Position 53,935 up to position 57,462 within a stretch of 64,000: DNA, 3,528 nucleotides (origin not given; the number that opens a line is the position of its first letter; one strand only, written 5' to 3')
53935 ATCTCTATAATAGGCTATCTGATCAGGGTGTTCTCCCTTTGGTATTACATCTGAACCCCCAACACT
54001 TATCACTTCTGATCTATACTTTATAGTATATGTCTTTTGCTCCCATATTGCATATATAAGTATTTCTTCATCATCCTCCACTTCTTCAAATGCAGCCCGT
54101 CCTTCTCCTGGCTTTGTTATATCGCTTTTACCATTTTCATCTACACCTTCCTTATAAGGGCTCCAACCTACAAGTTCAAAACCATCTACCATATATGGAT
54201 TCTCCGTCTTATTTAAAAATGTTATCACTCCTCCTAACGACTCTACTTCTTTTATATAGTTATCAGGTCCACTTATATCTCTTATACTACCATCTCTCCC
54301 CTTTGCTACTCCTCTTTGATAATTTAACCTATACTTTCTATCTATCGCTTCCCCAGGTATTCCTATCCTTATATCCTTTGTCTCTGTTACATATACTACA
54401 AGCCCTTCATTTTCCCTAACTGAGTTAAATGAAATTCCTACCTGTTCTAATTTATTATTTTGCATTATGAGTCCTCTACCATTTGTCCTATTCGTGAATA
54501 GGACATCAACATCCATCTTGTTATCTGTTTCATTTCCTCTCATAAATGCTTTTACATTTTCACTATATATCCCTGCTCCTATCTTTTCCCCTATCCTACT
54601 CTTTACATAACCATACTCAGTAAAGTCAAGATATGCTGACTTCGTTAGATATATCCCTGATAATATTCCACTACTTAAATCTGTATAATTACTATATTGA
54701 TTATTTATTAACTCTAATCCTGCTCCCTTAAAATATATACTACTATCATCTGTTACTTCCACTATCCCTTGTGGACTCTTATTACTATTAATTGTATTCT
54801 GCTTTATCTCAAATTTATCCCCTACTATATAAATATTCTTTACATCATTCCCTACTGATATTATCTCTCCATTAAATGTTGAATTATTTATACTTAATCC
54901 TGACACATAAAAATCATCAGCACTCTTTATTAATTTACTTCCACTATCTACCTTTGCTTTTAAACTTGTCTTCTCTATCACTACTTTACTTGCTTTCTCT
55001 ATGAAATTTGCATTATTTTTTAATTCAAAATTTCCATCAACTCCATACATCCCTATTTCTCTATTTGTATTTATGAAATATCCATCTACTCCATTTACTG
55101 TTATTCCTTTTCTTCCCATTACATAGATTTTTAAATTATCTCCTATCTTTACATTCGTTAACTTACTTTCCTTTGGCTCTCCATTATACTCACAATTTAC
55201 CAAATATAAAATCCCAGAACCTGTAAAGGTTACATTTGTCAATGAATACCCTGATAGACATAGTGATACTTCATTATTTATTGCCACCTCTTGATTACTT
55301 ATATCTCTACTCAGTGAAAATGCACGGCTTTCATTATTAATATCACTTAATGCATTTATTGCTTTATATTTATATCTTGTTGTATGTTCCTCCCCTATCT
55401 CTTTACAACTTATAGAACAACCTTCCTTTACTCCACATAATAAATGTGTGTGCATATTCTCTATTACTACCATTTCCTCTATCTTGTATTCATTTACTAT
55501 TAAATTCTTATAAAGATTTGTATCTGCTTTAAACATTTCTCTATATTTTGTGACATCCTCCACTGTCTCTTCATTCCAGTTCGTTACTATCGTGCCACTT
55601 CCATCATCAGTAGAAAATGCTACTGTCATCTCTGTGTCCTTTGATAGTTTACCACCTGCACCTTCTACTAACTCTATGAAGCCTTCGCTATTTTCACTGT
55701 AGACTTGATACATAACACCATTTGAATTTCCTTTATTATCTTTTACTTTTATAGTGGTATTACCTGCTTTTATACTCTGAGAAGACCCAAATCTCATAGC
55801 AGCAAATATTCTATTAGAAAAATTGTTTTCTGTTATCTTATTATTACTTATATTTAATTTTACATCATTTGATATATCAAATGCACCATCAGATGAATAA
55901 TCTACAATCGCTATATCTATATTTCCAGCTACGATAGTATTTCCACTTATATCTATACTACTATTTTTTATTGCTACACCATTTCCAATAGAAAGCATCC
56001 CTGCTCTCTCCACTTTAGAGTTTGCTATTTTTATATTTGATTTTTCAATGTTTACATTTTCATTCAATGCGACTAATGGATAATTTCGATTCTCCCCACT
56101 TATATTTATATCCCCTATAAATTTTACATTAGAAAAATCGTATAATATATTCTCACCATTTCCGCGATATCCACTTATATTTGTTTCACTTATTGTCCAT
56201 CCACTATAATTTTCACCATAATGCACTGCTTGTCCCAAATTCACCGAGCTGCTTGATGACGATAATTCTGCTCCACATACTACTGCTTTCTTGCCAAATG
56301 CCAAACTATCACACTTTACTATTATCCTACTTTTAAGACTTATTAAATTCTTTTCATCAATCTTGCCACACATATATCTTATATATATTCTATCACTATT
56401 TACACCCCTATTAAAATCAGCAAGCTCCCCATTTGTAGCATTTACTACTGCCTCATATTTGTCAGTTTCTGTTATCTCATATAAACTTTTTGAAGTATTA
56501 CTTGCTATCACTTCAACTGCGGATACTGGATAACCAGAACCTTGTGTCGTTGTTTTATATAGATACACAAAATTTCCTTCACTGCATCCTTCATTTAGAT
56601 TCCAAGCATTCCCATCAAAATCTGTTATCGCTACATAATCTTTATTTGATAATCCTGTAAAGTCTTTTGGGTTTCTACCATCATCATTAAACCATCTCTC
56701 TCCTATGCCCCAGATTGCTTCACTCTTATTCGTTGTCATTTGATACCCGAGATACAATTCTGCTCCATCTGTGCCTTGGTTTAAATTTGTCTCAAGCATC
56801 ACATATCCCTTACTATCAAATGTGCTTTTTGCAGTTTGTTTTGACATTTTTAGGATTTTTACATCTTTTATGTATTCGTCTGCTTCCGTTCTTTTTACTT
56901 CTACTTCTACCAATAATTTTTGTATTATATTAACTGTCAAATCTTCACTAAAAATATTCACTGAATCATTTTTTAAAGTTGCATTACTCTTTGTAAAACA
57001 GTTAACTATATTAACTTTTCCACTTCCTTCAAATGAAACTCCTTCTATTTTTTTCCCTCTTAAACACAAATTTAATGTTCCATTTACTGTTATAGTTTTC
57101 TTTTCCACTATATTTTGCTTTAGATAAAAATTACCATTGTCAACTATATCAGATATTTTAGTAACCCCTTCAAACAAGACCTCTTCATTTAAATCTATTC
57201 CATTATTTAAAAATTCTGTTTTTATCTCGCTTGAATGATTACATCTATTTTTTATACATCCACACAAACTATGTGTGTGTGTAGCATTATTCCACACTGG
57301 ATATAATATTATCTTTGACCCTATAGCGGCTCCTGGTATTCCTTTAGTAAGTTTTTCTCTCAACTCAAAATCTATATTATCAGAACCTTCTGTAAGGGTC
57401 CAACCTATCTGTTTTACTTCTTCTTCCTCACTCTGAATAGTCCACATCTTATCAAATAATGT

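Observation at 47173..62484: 5103-aa surface protein with a five-fold HxH..CG ... CL(N/S/R/A)G + beta-helix-like module of unknown function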

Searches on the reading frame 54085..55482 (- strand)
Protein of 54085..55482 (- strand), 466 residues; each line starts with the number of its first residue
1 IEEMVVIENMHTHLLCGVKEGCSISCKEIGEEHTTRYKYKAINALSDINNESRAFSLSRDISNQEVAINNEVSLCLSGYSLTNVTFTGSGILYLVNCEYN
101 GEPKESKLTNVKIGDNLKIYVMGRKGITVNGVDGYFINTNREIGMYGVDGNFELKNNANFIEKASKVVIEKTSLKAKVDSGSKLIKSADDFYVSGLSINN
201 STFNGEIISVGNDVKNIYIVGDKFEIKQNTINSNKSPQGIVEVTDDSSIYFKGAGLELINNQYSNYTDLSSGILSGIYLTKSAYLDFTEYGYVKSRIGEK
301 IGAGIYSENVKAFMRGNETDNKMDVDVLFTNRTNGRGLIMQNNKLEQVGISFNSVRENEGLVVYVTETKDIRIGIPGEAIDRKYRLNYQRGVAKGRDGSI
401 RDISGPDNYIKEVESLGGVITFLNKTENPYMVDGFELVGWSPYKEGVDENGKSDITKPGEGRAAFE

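Call 9: search_protein_families(library=pfam, proteins=[window:54085-55482:-], max_evalue=5)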
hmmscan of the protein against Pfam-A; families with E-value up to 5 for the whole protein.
window:54085-55482:- (466 aa): 1 family
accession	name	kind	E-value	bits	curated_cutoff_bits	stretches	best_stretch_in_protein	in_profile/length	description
PF24127.1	DUF7395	-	0.019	15.3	27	1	215-228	4-17/49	Domain of unknown function (DUF7395)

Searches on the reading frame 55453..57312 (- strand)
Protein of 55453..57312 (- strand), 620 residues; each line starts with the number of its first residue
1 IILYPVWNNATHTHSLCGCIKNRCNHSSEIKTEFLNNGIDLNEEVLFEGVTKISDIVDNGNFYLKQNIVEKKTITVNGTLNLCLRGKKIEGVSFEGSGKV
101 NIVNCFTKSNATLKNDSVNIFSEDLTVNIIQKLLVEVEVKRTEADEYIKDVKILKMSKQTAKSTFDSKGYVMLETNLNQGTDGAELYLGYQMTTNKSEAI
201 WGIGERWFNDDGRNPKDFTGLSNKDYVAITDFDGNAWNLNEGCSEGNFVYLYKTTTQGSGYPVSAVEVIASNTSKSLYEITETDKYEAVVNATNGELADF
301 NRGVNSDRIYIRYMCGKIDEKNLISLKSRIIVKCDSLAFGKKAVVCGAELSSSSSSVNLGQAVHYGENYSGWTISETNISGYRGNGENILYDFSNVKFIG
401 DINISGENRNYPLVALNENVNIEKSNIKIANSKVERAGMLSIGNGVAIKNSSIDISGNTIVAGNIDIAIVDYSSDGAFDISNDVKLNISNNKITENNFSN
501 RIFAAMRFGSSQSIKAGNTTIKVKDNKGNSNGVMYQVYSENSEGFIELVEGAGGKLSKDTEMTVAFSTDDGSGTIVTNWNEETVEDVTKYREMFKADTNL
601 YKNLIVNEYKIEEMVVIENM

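Call 9: search_protein_families(library=pfam, proteins=[window:55453-57312:-], max_evalue=5)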
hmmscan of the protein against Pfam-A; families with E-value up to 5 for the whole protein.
window:55453-57312:- (620 aa): 0 families

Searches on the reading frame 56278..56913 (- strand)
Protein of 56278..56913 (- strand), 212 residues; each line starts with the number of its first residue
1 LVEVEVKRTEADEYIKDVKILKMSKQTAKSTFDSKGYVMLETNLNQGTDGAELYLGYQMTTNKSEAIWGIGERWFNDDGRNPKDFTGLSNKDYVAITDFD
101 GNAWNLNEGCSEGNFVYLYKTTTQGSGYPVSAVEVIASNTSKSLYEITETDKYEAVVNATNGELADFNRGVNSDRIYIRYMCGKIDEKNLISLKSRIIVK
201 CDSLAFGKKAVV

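Call 75: search_solved_structures(query=window:56278-56913:-, max_evalue=10)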
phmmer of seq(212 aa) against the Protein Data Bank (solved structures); distinct sequences matched with E-value up to 10: 1.
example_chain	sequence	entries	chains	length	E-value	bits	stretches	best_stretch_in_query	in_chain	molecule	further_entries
7qiy_O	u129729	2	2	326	1.2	12.2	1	10-72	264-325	Mitogen-activated protein kinase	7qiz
